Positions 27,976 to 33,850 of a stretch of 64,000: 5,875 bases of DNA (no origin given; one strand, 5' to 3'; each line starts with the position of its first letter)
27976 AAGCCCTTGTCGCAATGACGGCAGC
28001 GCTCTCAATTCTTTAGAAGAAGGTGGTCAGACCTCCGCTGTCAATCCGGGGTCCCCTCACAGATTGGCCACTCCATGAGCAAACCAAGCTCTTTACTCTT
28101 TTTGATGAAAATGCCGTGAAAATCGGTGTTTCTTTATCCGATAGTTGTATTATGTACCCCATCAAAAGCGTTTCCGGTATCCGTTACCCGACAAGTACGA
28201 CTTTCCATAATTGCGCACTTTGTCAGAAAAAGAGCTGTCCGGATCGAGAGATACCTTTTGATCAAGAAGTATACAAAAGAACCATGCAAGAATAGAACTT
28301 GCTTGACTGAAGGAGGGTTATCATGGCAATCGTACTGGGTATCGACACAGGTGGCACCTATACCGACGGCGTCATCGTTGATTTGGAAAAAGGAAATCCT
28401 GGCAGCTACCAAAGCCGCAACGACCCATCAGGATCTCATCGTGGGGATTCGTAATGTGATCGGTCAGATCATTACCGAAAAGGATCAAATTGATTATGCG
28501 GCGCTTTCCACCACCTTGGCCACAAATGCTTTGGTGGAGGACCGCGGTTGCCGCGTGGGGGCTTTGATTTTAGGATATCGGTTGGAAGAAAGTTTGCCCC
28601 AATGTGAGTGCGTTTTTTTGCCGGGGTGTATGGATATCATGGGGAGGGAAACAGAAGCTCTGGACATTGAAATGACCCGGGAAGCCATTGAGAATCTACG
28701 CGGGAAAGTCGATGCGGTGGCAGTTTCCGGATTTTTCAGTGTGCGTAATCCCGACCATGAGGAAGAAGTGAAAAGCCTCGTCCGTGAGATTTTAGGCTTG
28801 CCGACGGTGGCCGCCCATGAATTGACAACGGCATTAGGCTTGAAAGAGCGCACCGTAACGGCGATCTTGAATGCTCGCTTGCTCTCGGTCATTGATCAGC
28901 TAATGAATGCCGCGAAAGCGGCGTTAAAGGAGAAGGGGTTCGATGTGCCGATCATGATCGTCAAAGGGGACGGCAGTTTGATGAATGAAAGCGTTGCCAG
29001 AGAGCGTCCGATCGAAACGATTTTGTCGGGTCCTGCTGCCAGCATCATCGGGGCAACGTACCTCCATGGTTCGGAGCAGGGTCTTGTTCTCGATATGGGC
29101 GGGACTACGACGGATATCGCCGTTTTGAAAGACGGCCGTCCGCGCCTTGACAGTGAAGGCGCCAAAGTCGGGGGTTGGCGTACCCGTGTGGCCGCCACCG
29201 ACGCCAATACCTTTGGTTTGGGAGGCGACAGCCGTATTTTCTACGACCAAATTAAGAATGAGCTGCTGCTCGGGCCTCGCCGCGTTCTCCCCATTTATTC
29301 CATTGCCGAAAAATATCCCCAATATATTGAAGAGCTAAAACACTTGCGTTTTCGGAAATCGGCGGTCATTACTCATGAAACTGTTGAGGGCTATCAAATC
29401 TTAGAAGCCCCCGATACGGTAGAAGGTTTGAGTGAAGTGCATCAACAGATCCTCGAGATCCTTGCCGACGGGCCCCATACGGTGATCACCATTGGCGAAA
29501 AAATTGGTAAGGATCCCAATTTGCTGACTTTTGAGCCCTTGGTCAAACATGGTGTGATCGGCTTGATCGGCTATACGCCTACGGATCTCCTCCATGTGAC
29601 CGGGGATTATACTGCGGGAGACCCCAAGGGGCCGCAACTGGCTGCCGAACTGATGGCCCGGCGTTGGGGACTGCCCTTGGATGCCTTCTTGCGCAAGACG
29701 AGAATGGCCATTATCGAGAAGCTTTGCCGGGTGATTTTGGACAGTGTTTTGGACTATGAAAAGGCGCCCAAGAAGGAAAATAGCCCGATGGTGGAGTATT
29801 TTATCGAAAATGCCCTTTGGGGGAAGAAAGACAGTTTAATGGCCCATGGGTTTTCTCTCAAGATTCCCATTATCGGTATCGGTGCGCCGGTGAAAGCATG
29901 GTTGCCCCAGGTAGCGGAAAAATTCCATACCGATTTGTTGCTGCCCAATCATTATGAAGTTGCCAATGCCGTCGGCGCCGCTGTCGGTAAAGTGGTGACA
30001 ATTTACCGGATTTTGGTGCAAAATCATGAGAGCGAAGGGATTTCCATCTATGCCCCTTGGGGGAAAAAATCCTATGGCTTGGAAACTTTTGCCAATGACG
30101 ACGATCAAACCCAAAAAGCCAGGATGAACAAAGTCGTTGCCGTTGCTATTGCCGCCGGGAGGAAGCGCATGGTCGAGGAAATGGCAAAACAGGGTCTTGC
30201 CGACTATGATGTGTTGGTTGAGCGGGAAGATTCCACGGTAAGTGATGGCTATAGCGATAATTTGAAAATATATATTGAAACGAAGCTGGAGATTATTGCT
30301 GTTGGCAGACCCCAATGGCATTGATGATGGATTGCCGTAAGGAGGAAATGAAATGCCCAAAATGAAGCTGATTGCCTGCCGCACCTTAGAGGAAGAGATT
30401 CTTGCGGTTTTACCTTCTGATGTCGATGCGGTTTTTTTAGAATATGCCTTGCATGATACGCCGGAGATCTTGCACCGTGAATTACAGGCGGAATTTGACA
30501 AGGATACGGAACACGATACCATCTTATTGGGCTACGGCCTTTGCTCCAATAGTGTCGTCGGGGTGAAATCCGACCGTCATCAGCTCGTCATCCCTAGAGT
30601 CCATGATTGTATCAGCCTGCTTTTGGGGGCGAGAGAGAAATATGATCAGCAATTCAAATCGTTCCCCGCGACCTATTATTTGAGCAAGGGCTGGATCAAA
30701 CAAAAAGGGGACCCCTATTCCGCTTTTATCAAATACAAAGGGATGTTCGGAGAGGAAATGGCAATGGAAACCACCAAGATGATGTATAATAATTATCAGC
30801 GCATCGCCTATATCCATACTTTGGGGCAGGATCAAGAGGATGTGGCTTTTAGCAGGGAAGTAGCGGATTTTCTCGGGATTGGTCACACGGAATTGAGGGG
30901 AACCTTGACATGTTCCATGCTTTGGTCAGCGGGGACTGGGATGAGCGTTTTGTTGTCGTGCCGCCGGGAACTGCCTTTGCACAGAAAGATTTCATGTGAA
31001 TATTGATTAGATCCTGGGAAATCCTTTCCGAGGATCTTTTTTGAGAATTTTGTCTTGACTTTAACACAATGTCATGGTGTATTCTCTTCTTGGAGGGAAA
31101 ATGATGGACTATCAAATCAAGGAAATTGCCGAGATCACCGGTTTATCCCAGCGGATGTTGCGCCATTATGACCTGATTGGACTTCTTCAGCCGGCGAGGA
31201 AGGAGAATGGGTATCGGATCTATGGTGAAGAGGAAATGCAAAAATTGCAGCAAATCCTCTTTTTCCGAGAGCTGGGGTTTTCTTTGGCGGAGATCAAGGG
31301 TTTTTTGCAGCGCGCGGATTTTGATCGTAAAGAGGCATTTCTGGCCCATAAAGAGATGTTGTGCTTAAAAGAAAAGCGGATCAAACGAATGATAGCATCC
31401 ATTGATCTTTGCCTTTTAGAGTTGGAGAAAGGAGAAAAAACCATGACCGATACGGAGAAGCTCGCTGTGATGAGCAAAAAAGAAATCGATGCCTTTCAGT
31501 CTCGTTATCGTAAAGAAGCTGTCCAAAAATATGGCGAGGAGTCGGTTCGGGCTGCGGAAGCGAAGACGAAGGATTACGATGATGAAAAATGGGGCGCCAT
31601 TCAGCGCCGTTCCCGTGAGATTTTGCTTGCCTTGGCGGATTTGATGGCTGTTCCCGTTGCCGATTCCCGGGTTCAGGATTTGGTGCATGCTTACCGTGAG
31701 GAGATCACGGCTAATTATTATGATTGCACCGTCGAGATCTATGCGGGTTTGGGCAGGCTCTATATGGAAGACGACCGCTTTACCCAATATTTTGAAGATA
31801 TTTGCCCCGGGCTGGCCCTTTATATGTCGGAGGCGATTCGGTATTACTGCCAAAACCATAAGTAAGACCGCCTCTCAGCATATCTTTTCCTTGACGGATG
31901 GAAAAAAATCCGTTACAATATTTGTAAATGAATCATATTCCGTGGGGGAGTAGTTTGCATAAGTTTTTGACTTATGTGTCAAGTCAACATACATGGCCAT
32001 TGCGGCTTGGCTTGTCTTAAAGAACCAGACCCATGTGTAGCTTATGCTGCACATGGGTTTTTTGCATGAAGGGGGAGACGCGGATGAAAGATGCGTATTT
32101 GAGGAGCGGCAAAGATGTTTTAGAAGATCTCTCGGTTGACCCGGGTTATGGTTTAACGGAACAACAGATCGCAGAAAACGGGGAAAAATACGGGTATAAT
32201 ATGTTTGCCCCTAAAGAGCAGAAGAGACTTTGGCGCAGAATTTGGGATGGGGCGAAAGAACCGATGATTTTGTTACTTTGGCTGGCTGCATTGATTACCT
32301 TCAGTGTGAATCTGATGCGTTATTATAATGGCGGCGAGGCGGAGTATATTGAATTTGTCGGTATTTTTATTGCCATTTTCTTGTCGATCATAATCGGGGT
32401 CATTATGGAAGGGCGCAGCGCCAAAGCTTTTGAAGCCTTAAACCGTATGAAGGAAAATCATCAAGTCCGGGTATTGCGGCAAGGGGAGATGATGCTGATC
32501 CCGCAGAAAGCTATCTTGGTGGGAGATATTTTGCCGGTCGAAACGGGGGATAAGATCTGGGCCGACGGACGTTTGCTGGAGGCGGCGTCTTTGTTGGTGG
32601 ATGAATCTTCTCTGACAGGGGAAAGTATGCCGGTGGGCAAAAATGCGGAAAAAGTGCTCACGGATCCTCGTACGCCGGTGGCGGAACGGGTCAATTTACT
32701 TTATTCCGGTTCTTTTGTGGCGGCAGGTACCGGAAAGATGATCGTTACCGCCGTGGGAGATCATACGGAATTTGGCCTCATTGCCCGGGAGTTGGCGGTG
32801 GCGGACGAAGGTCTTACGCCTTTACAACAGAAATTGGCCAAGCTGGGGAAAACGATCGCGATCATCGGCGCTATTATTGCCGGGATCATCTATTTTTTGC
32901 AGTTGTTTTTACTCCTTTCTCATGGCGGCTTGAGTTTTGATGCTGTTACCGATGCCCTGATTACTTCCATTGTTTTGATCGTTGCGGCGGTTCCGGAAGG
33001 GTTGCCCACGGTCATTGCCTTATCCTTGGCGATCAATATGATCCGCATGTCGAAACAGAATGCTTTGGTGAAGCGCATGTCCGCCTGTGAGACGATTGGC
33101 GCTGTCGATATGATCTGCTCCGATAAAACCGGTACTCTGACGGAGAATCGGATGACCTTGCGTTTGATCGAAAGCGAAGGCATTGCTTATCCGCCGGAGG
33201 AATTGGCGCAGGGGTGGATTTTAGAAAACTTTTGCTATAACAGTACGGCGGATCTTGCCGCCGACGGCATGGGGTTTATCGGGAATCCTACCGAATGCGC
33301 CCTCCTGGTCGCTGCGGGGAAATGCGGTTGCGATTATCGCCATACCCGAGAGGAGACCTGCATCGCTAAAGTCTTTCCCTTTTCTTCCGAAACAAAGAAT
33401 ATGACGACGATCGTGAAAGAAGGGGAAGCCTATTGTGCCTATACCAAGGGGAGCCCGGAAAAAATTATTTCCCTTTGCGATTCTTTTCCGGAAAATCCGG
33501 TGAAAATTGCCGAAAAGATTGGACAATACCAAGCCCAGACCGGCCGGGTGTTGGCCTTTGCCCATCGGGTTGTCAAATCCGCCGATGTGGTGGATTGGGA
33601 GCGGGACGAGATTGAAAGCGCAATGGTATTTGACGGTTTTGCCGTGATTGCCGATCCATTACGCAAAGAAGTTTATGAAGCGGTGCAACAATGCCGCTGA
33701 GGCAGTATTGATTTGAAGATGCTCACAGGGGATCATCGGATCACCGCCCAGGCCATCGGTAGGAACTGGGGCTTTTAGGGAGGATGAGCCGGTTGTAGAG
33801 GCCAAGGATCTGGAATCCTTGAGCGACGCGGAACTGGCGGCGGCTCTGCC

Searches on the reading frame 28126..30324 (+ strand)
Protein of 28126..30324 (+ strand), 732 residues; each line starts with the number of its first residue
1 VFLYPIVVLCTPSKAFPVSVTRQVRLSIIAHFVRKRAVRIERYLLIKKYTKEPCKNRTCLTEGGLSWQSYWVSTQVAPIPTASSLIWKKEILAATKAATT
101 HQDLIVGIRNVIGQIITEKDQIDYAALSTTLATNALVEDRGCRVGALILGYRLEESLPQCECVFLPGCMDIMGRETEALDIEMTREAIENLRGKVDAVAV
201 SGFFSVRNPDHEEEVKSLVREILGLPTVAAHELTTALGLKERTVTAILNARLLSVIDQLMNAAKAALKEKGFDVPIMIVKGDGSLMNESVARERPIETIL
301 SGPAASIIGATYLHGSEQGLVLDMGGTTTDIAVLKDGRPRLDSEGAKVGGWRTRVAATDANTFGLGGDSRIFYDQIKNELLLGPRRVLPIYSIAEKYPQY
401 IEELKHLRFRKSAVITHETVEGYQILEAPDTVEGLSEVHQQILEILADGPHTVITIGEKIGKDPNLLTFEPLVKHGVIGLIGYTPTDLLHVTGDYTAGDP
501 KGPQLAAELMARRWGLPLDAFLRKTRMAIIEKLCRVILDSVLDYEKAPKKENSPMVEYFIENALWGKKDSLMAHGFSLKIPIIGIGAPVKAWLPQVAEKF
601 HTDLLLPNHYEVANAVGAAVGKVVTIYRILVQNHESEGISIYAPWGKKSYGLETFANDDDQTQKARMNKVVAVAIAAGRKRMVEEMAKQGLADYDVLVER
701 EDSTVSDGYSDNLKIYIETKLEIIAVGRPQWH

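Call 31: search_protein_families(library=pfam, proteins=[window:28126-30324:+], max_evalue=0.001)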
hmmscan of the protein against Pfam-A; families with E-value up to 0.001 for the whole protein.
window:28126-30324:+ (732 aa): 2 families
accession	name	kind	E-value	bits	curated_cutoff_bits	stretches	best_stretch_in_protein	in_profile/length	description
PF01968.24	Hydantoinase_A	-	4.2e-33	115.3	22.9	1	242-385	1-145/291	Hydantoinase/oxoprolinase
PF05378.19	Hydant_A_N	-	4.3e-22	79.1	25.2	1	88-222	17-175/176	Hydantoinase/oxoprolinase N-terminal region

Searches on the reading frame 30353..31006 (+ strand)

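Call 31: search_protein_families(library=pfam, proteins=[window:30353-31006:+], max_evalue=0.001)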
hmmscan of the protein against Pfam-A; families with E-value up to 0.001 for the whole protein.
window:30353-31006:+ (217 aa): 1 family
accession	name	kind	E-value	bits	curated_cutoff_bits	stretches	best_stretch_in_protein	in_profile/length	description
PF07796.16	DUF1638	-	8.6e-40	136.7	27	1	28-186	1-155/161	Protein of unknown function (DUF1638)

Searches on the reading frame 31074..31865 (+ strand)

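Call 31: search_protein_families(library=pfam, proteins=[window:31074-31865:+], max_evalue=0.001)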
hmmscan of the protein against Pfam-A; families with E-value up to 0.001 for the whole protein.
window:31074-31865:+ (263 aa): 4 families
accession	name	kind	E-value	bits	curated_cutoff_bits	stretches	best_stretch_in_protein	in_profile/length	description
PF07739.18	TipAS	-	3.8e-29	102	23.8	1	145-258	1-117/117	TipAS antibiotic-recognition domain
PF13411.12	MerR_1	-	1.1e-18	67.6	21.6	1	13-80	1-68/69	MerR HTH family regulatory protein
PF00376.29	MerR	-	1.7e-14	53.8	28.2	1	15-50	2-38/38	MerR family regulatory protein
PF09278.17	MerR-DNA-bind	-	9e-05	23.5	25.4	1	56-111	2-63/65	MerR, DNA binding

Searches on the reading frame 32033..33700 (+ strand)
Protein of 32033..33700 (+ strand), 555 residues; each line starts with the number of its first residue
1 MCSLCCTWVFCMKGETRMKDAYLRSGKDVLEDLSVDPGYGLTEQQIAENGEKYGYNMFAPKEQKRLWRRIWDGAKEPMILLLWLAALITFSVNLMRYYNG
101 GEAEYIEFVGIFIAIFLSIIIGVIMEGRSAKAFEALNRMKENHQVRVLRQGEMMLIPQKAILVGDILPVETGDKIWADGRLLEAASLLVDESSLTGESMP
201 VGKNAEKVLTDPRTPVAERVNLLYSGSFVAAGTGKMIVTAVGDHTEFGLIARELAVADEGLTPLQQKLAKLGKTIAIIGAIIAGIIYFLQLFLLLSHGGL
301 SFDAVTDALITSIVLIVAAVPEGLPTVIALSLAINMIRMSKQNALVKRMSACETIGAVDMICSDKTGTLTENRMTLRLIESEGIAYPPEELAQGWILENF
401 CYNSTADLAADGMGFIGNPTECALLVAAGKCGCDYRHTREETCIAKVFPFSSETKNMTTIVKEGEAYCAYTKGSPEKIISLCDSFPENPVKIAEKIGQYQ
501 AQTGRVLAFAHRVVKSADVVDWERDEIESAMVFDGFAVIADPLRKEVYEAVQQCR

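Call 31: search_protein_families(library=pfam, proteins=[window:32033-33700:+], max_evalue=0.001)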
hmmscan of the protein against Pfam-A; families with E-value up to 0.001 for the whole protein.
window:32033-33700:+ (555 aa): 3 families
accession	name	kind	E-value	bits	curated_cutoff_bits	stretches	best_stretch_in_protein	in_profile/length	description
PF00122.25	E1-E2_ATPase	-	5.8e-43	147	28.1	1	143-342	5-181/181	E1-E2 ATPase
PF13246.12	Cation_ATPase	-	2.6e-19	69.4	21.7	1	409-484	13-90/91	Cation transport ATPase (P-type)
PF00690.31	Cation_ATPase_N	-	8.4e-15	54.6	20.4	1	25-88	5-68/69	Cation transporter/ATPase, N-terminus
